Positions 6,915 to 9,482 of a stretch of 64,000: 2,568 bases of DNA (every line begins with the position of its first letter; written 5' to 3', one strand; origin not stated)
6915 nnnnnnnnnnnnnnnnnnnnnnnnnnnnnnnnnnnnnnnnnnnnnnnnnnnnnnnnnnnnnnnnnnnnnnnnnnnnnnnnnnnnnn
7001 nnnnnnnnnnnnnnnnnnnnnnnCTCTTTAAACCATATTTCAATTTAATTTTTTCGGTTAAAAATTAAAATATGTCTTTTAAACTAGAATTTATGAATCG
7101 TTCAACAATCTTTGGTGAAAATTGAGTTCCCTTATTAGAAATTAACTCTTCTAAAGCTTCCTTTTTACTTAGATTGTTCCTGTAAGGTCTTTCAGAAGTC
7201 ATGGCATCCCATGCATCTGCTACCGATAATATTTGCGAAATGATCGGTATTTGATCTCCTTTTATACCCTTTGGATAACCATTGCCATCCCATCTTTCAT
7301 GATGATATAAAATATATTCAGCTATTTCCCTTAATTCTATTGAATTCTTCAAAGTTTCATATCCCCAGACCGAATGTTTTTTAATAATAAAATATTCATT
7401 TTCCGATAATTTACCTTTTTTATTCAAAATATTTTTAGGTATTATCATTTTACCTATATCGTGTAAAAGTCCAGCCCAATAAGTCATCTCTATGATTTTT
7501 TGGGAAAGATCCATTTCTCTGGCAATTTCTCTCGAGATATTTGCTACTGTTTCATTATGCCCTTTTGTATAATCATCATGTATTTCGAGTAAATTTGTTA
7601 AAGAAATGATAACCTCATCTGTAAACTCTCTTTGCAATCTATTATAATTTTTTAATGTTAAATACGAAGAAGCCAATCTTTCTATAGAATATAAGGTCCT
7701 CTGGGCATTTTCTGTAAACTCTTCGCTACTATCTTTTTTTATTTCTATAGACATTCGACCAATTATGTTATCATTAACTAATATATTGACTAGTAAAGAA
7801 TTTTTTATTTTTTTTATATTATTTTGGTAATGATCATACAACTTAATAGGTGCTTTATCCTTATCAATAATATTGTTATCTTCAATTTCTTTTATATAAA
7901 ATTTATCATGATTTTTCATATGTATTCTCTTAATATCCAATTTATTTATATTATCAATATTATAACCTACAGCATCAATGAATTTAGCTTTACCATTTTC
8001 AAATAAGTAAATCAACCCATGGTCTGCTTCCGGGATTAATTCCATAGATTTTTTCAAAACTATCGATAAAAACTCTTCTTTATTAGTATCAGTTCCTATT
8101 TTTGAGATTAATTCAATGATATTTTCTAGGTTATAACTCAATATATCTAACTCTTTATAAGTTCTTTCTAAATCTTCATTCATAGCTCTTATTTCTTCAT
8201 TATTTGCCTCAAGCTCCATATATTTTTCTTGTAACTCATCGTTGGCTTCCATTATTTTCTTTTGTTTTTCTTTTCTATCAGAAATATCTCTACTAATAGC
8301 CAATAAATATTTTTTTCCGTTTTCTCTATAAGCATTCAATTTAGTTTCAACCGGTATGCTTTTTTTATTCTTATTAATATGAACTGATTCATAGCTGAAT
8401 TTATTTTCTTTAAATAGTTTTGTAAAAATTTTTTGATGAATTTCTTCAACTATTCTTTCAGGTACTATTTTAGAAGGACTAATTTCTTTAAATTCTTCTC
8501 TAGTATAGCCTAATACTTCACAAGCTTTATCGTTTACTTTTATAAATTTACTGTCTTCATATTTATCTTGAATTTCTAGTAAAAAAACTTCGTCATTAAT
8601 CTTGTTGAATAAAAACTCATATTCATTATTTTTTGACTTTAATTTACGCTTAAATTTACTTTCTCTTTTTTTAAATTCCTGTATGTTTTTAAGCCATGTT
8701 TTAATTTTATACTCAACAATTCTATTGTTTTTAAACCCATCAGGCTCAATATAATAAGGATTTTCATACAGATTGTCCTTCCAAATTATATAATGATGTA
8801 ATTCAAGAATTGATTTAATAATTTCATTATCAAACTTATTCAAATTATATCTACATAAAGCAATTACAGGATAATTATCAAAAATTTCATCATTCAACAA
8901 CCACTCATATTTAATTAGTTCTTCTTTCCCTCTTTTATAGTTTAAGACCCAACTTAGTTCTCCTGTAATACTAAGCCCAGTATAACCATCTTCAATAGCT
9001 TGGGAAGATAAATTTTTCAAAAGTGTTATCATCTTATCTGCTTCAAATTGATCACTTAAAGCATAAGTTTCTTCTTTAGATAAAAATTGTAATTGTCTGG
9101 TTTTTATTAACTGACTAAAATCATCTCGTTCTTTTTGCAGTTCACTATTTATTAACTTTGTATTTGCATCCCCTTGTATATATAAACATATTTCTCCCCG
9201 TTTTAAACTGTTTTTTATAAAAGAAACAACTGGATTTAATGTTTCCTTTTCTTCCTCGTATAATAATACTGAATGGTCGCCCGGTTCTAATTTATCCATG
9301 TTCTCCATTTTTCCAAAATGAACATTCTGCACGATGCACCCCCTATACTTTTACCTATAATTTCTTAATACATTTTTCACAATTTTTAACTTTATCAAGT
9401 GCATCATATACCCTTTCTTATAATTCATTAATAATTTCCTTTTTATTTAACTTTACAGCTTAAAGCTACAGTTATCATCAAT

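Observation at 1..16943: Dense c-di-GMP island wrapped around a minimal che module, with potential feedback wiring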

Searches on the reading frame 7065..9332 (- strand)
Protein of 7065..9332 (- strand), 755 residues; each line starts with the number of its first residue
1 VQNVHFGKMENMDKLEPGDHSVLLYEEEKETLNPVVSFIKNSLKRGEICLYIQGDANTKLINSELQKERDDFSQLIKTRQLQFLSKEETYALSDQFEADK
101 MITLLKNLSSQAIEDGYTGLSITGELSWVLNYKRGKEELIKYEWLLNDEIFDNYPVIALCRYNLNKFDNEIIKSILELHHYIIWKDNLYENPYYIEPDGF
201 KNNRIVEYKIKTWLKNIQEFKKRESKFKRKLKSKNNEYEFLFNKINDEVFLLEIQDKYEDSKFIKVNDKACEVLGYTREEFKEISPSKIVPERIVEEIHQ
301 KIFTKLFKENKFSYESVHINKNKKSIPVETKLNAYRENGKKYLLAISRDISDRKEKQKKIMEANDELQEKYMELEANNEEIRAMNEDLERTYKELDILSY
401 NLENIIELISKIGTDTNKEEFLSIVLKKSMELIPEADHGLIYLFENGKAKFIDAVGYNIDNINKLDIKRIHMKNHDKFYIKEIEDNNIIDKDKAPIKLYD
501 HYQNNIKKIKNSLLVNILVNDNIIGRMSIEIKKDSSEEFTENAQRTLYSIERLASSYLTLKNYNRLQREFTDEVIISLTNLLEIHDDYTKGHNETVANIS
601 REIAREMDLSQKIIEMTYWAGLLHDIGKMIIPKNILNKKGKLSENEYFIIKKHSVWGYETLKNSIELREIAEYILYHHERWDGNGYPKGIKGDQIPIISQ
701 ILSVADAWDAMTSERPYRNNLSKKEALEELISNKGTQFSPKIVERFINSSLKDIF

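Call 4: search_protein_families(library=pfam, proteins=[window:7065-9332:-], max_evalue=0.01)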
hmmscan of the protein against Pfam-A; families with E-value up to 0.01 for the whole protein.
window:7065-9332:- (755 aa): 9 families
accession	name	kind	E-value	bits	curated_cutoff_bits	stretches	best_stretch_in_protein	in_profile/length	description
PF13487.12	HD_5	-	2.1e-40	138.7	27.2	1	578-741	3-169/170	HD domain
PF14417.12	MEDS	-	2.9e-40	138.2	29.8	1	19-179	1-160/161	MEDS: MEthanogen/methylotroph, DcmR Sensory domain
PF01966.28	HD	-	2.8e-21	76.4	22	1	592-711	4-116/116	HD domain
PF13426.13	PAS_9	-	4.4e-12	46.6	27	1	259-352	9-103/103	PAS domain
PF08668.18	HDOD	-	1.5e-05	25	22.9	1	592-633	98-137/196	HDOD domain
PF00989.32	PAS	-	0.00055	20.4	22.6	1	260-350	20-113/113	PAS fold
PF08447.18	PAS_3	-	0.00065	20.4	25.6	1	264-342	2-83/89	PAS fold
PF08448.16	PAS_4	-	0.0035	18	23.1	1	259-355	13-110/110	PAS fold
PF13188.13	PAS_8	-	0.0092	16.3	21.8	0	239-284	4-38/65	PAS domain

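Call 12: find_encoding_contigs(protein=window:7065-9332:-, flank=10000, max_places=6)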
Protein window:7065-9332:- (755 aa): no gene with exactly this product is on record in the collection.

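Call 36: find_homologous_proteins(query=window:7065-9332:-, max_evalue=1e-20)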
Query window:7065-9332:- (755 aa): 52 proteins with E <= 1e-20 among 8000 candidates.
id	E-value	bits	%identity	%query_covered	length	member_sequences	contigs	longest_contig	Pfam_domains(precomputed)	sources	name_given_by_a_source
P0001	0.0e+0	1650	100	100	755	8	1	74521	PF13426.14,PF08668.19,PF13487.13,PF01966.29,PF14417.13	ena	-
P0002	6.6e-277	939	57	98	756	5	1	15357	PF08447.19,PF13426.14,PF08668.19,PF13487.13,PF01966.29,PF14417.13,PF00989.32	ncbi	-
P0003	1.3e-274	931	58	99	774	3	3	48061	PF13426.14,PF13188.14,PF08668.19,PF13487.13,PF01966.29,PF14417.13,PF00989.32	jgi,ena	-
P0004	2.5e-274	930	57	99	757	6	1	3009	PF13426.14,PF13487.13,PF01966.29,PF14417.13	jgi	-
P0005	1.3e-228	779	51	98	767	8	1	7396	PF08447.19,PF13426.14,PF13487.13,PF01966.29,PF14417.13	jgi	jgi:PAS domain S-box-containing protein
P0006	1.8e-224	766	50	98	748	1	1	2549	PF13426.14,PF08668.19,PF13487.13,PF01966.29,PF14417.13,PF08448.17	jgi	jgi:PAS domain S-box-containing protein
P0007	4.1e-224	765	50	98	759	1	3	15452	PF13426.14,PF13188.14,PF13487.13,PF01966.29,PF14417.13,PF00989.32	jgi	-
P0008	8.8e-223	760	48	98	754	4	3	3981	PF13426.14,PF13487.13,PF01966.29,PF14417.13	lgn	-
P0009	1.1e-210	720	50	93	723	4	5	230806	PF13426.14,PF13487.13,PF01966.29,PF14417.13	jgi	jgi:PAS domain S-box-containing protein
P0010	1.9e-208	713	47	98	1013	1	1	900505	PF13596.13,PF08447.19,PF13426.14,PF13188.14,PF12860.14,PF13487.13,PF01966.29,PF14417.13,PF08448.17,PF00989.32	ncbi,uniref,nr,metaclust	ncbi:hypothetical protein HSACCH_00599 [Halanaerobium saccharolyticum subsp. saccharolyticum DSM 664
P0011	8.5e-208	711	46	99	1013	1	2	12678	PF08447.19,PF13426.14,PF13188.14,PF12860.14,PF13487.13,PF01966.29,PF14417.13,PF08448.17,PF00989.32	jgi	jgi:PAS domain S-box-containing protein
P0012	2.3e-207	709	46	98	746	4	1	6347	PF13426.14,PF13487.13,PF01966.29,PF14417.13,PF08448.17,PF00989.32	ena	-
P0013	1.1e-206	707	46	98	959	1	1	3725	PF08447.19,PF13426.14,PF13188.14,PF12860.14,PF13487.13,PF01966.29,PF14417.13,PF08448.17,PF00989.32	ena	-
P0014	1.5e-206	706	47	99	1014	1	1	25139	PF08447.19,PF13426.14,PF13188.14,PF12860.14,PF13487.13,PF01966.29,PF14417.13,PF08448.17,PF00989.32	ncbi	-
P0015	2.9e-206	706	48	98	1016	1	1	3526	PF08447.19,PF13426.14,PF13188.14,PF13487.13,PF01966.29,PF14417.13,PF08448.17,PF00989.32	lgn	-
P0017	4.2e-205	702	47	99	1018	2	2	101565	PF13596.13,PF08447.19,PF13426.14,PF13188.14,PF13487.13,PF01966.29,PF14417.13,PF08448.17,PF00989.32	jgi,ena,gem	-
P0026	8.6e-169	582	40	99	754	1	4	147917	PF13426.14,PF08668.19,PF13487.13,PF01966.29,PF14417.13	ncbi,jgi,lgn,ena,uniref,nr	ncbi:HD domain-containing phosphohydrolase [Halanaerobium sp. ST460_2HS_T2]|uniref:MEDS domain-conta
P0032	9.2e-148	512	38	98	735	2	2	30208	PF13426.14,PF13487.13,PF01966.29,PF14417.13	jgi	-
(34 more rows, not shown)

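Call 37: find_encoding_contigs(protein=P0003, flank=10000, max_places=2)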
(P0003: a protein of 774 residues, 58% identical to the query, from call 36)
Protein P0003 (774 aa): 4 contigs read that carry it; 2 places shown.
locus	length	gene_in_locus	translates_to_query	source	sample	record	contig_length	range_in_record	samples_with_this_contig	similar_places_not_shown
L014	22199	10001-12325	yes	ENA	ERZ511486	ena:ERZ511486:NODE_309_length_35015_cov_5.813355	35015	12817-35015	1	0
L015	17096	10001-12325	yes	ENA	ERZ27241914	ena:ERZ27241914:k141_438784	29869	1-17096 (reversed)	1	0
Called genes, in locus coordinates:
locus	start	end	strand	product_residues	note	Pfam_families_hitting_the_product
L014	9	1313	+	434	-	PF01547:SBP_bac_1, PF13416:SBP_bac_8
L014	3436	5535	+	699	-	PF02743:dCache_1, PF00672:HAMP (weak), PF24161:CCDC39 (weak), PF00015:MCPsignal, PF28019:HmpF (weak)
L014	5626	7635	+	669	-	PF01627:Hpt, PF07194:P2, PF02895:H-kinase_dim, PF02518:HATPase_c, PF01584:CheW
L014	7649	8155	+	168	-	PF01584:CheW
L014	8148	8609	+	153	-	PF01584:CheW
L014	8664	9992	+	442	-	PF00990:GGDEF, PF22335:Cas10-Cmr2_palm2 (weak)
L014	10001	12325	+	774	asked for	PF14417:MEDS, PF00989:PAS (faint), PF13188:PAS_8 (faint), PF13426:PAS_9, PF08668:HDOD (faint), PF13487:HD_5, PF01966:HD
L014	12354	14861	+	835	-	PF01590:GAF, PF13426:PAS_9, PF00989:PAS, PF13188:PAS_8 (weak), PF13426:PAS_9, PF00990:GGDEF, PF08447:PAS_3, PF13426:PAS_9, +5 more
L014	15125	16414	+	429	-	PF00989:PAS, PF08448:PAS_4, PF13426:PAS_9, PF00990:GGDEF, PF00989:PAS (weak), PF13188:PAS_8 (weak), PF13426:PAS_9, PF08447:PAS_3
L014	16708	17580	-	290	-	PF13276:HTH_21, PF00665:rve, PF13683:rve_3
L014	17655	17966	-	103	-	PF01527:HTH_Tnp_1, PF13542:HTH_Tnp_ISL3, PF13384:HTH_23 (weak), PF13518:HTH_28, PF13551:HTH_29 (weak)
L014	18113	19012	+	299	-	PF00989:PAS, PF08448:PAS_4 (weak), PF13188:PAS_8 (faint), PF13596:PAS_10 (faint), PF13426:PAS_9, PF00990:GGDEF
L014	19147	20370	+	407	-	PF14690:Zn_ribbon_ISL3 (weak), PF01610:DDE_Tnp_ISL3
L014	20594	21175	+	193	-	PF00083:Sugar_tr, PF05977:MFS_3, PF07690:MFS_1, PF12832:MFS_1_like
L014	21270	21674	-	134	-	PF01797:Y1_Tnp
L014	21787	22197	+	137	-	?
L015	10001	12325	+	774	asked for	PF14417:MEDS, PF00989:PAS (faint), PF13188:PAS_8 (faint), PF13426:PAS_9, PF08668:HDOD (faint), PF13487:HD_5, PF01966:HD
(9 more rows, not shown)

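Call 38: find_encoding_contigs(protein=P0002, flank=10000, max_places=2)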
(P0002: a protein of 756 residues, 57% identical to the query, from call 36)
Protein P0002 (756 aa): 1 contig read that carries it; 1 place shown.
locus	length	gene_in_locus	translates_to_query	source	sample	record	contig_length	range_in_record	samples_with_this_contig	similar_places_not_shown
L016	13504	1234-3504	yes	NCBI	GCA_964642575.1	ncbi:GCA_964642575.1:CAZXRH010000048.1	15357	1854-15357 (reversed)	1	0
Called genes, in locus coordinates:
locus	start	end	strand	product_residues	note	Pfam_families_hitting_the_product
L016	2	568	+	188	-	?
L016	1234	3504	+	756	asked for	PF14417:MEDS, PF13426:PAS_9, PF00989:PAS, PF08447:PAS_3 (weak), PF01966:HD, PF08668:HDOD (faint), PF13487:HD_5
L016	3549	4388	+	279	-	PF00990:GGDEF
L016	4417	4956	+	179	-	PF19788:DUF6272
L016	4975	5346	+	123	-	PF09345:SiaC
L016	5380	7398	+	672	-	PF00672:HAMP, PF07228:SpoIIE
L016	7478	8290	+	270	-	PF00072:Response_reg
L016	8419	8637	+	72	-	PF00403:HMA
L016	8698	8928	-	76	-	-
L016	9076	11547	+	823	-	PF00403:HMA, PF00122:E1-E2_ATPase, PF00702:Hydrolase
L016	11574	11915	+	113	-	-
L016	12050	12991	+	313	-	PF00294:PfkB, PF08543:Phos_pyr_kin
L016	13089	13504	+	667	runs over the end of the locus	PF08447:PAS_3, PF08447:PAS_3, PF00989:PAS, PF13188:PAS_8, PF13426:PAS_9, PF00989:PAS, PF08448:PAS_4, PF13426:PAS_9, +5 more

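Call 39: find_encoding_contigs(protein=P0009, flank=10000, max_places=2)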
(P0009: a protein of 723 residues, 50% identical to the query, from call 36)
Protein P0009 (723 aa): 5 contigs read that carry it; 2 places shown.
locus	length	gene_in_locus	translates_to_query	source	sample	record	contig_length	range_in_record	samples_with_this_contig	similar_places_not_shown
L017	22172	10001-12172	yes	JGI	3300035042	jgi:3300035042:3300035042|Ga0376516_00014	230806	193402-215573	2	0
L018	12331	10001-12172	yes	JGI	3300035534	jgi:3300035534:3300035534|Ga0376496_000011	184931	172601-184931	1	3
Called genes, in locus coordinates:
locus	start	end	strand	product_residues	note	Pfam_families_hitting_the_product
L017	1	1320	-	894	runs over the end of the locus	PF00072:Response_reg, PF00989:PAS, PF08447:PAS_3, PF08448:PAS_4, PF13188:PAS_8, PF13426:PAS_9, PF01590:GAF, PF00990:GGDEF, +3 more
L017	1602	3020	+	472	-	PF13396:PLDc_N, PF13091:PLDc_2, PF00614:PLDc (weak), PF13091:PLDc_2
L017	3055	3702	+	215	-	PF01810:LysE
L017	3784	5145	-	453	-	PF01235:Na_Ala_symp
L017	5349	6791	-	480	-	PF02554:CstA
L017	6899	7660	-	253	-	PF00072:Response_reg, PF04397:LytTR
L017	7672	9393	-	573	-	PF07694:5TM-5TMR_LYT, PF01590:GAF (faint), PF13492:GAF_3 (weak), PF06580:His_kinase, PF02518:HATPase_c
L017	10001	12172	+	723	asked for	PF14417:MEDS, PF13426:PAS_9, PF13487:HD_5, PF01966:HD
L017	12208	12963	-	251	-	PF01695:IstB_IS21, PF00308:Bac_DnaA, PF20720:nSTAND3 (faint)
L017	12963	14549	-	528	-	PF22483:Mu-transpos_C_2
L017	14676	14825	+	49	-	-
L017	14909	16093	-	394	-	PF13477:Glyco_trans_4_2 (faint), PF13439:Glyco_transf_4, PF13579:Glyco_trans_4_4 (weak), PF00534:Glycos_transf_1, PF13692:Glyco_trans_1_4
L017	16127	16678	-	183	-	PF01569:PAP2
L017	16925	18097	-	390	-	PF01546:Peptidase_M20, PF07687:M20_dimer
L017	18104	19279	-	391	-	PF01546:Peptidase_M20, PF07687:M20_dimer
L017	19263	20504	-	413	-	PF04389:Peptidase_M28, PF05343:Peptidase_M42 (faint), PF01546:Peptidase_M20, PF07687:M20_dimer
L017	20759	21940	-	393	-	-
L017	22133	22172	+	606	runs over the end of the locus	PF01590:GAF, PF13185:GAF_2, PF13492:GAF_3 (weak), PF17853:GGDEF_2 (weak), PF13556:HTH_30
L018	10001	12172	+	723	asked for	PF14417:MEDS, PF13426:PAS_9, PF13487:HD_5, PF01966:HD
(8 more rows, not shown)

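Call 41: search_protein_families(library=pfam, proteins=[L014:8664-9992:+, L014:3436-5535:+, L014:15125-16414:+, L016:2-568:+], max_evalue=0.1)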
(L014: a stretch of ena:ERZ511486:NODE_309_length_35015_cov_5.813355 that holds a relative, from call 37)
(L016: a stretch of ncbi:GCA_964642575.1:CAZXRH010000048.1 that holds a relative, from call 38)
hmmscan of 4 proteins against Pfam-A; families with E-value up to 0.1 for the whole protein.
L014:8664-9992:+ (442 aa): 4 families
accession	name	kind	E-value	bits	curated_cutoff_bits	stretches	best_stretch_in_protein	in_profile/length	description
PF00990.26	GGDEF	-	1.9e-43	148.4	23.8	1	286-438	3-161/161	Diguanylate cyclase, GGDEF domain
PF22335.1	Cas10-Cmr2_palm2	-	2.7e-06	28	27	1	344-439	37-132/133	Cas10/Cmr2, second palm domain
PF13314.11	DUF4083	-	0.00054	20.3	25.4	0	241-285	8-55/57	Domain of unknown function (DUF4083)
PF13800.11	Sigma_reg_N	-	0.0072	17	26.3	0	8-54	13-61/91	Sigma factor regulator N-terminal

L014:3436-5535:+ (699 aa): 32 families (the best 25 are shown)
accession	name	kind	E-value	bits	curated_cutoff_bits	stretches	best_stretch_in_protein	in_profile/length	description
PF00015.26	MCPsignal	-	1.3e-47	162.2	34.6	2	468-651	2-171/172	Methyl-accepting chemotaxis protein (MCP) signalling domain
PF02743.24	dCache_1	-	2.2e-19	70.4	45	1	58-303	13-239/240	Cache domain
PF00672.30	HAMP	-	1.7e-08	35.1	25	1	338-390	1-52/53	HAMP domain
PF07889.17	DUF1664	-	5.7e-05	23.6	34.6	1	378-462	39-123/124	Protein of unknown function (DUF1664)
PF10368.14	YkyA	-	0.00023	21.4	28.8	1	546-698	16-170/186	Putative cell-wall binding lipoprotein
PF04108.17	ATG17_like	-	0.00023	21.2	43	1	364-526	114-274/355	Autophagy protein ATG17-like domain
PF04136.21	COG3_N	-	0.00029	21.2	27.9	0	466-523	9-66/147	Conserved oligomeric Golgi complex subunit 3, N-terminal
PF06103.16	DUF948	-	0.00041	20.9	37.2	0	441-502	27-88/89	Bacterial protein of unknown function (DUF948)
PF06009.19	Laminin_II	-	0.0011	19.5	33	1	426-523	10-100/138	Laminin Domain II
PF07888.16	CALCOCO1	-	0.0015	17.9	36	1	379-533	68-223/496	Calcium binding and coiled-coil domain (CALCOCO1) like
PF05478.16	Prominin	-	0.003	16.2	34.3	0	388-505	610-726/799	Prominin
PF06008.19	Laminin_I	-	0.0032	17.7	34.6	1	446-617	53-224/259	Laminin Domain I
PF05228.19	CHASE4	-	0.0052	17.4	26.2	1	123-209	43-116/140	CHASE4 domain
PF20155.4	TMP_3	-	0.0062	16.7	41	0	625-697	25-97/192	Tape measure protein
PF25762.1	HAUS1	-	0.0073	16.6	40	0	380-508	72-189/236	HAUS augmin-like complex subunit 1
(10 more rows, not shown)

L014:15125-16414:+ (429 aa): 10 families
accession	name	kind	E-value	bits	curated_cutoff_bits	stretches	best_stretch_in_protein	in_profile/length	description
PF00990.26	GGDEF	-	1.8e-40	138.8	23.8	1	157-304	2-159/161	Diguanylate cyclase, GGDEF domain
PF13426.13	PAS_9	-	5.3e-21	75.3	27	2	43-144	2-103/103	PAS domain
PF00989.32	PAS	-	6.6e-18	65.2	22.6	2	35-142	4-113/113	PAS fold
PF08448.16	PAS_4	-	3.9e-12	46.8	23.1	1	39-147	2-110/110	PAS fold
PF13188.13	PAS_8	-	1.7e-11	44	21.8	2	322-360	6-42/65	PAS domain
PF08447.18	PAS_3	-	1.5e-09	38.4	25.6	1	340-421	2-84/89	PAS fold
PF12860.13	PAS_7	-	0.00065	20.3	27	0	324-376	2-55/115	PAS fold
PF14598.12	PAS_11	-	0.004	17.5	25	1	332-416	7-90/109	PAS domain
PF13596.12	PAS_10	-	0.027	15.6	22.1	1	35-143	2-106/106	PAS domain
PF15665.10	FAM184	-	0.033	14.3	32.7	0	277-318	19-61/211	Family with sequence similarity 184, A and B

L016:2-568:+ (188 aa): 33 families (the best 25 are shown)
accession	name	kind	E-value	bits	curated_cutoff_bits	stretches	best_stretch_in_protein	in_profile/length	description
PF00015.26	MCPsignal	-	1e-43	149.6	34.6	1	1-140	32-171/172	Methyl-accepting chemotaxis protein (MCP) signalling domain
PF07464.16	ApoLp-III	-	1.5e-05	25.6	36.3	1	43-93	71-118/146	Apolipophorin-III precursor (apoLp-III)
PF10498.14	IFT57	-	2.3e-05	24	40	1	57-180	224-347/360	Intra-flagellar transport protein 57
PF01544.23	CorA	-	0.00058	19.7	27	1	19-167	87-231/292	CorA-like Mg2+ transporter protein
PF06103.16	DUF948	-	0.0013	19.3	37.2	0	41-84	37-80/89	Bacterial protein of unknown function (DUF948)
PF06456.18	Arfaptin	-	0.0017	18.4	32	0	76-185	18-127/229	Arfaptin-like domain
PF00669.25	Flagellin_N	-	0.0025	18.3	26.6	1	73-150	52-132/139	Bacterial flagellin N-terminal helical region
PF05478.16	Prominin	-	0.0041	15.7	34.3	1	40-177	190-330/799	Prominin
PF05335.18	DUF745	-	0.0065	16.7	33.3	1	16-138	7-131/183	Protein of unknown function (DUF745)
PF06005.17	ZapB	-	0.0076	17.1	31.5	0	128-187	11-70/71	Cell division protein ZapB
PF05557.18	MAD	-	0.0097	14.8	30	1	40-183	82-220/661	Mitotic checkpoint protein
PF15905.10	HMMR_N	-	0.016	15.2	30.1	1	92-185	187-280/330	Hyaluronan mediated motility receptor N-terminal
PF25785.1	TPR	-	0.017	15.8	27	0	101-164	1-66/110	Nucleoprotein TPR-like domain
PF04108.17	ATG17_like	-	0.018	14.9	43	1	57-176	51-259/355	Autophagy protein ATG17-like domain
PF07340.17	Herpes_IE1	-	0.019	14.7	27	1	51-136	101-186/382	Cytomegalovirus IE1 protein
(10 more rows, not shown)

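Call 45: find_encoding_contigs(protein=P0007, flank=10000, max_places=1)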
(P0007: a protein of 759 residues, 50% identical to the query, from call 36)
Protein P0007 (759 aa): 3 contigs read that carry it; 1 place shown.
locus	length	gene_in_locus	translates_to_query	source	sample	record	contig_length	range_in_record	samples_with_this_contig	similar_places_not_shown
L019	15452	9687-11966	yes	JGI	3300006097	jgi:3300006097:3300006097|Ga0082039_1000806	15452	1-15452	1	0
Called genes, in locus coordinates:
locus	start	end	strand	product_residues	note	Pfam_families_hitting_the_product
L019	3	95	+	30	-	?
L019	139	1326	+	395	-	PF01757:Acyl_transf_3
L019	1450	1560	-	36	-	-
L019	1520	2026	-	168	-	-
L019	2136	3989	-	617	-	PF02730:AFOR_N, PF01314:AFOR_C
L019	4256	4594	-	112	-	PF02641:DUF190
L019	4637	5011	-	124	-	PF02537:CRCB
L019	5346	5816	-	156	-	PF01584:CheW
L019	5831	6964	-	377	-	PF02895:H-kinase_dim, PF01584:CheW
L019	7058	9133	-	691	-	-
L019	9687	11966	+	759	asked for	PF14417:MEDS, PF13188:PAS_8 (weak), PF00989:PAS (weak), PF13426:PAS_9, PF01966:HD, PF13487:HD_5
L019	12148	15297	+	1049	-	PF00072:Response_reg, PF08447:PAS_3, PF00989:PAS, PF13188:PAS_8, PF08448:PAS_4, PF13426:PAS_9, PF08448:PAS_4, PF13426:PAS_9, +7 more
